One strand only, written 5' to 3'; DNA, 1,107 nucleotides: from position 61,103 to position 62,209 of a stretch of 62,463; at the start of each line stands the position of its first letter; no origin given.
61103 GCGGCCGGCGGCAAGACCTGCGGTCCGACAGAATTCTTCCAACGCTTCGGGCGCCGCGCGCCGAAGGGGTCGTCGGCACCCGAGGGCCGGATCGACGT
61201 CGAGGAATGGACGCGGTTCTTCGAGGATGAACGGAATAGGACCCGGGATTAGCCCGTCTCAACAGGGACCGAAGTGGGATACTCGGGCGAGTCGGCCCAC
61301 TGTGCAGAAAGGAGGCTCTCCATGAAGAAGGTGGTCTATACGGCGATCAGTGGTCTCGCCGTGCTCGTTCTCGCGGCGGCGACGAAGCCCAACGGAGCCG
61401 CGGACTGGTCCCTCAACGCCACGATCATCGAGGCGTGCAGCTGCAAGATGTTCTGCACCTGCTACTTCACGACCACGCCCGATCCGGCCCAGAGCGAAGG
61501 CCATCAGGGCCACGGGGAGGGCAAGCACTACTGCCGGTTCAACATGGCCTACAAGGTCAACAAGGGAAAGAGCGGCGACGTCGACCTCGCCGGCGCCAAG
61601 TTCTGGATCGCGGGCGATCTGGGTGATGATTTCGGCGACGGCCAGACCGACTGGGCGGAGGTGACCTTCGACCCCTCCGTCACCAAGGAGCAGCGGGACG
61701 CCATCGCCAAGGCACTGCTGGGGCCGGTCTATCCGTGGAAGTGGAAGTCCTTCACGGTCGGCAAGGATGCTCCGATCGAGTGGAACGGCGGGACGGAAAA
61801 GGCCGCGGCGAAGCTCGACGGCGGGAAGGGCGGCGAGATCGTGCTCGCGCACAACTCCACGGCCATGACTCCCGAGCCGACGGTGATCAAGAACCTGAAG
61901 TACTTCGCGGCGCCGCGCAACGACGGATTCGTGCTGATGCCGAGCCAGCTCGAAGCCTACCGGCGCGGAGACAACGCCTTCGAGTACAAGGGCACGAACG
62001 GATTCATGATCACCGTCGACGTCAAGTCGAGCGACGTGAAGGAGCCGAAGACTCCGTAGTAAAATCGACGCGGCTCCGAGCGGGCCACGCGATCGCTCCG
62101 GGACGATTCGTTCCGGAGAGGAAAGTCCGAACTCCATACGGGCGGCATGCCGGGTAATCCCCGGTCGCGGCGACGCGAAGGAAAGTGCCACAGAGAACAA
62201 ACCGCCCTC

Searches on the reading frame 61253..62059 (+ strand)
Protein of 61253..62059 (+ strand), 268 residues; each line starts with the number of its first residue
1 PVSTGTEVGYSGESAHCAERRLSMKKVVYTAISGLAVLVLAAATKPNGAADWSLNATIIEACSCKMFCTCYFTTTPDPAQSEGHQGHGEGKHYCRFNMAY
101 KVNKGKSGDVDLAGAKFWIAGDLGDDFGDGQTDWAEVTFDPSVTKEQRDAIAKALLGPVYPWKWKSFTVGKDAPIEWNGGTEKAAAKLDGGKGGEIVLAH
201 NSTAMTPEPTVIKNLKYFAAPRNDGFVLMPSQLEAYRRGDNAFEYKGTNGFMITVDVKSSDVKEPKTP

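Call 74: search_protein_families(library=pfam, proteins=[window:61253-62059:+], max_evalue=0.00001)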
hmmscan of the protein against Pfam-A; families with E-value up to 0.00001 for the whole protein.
window:61253-62059:+ (268 aa): 1 family
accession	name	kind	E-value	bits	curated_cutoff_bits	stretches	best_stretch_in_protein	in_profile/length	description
PF07040.16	DUF1326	-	2.3e-10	41.4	25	1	60-160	1-87/177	Protein of unknown function (DUF1326)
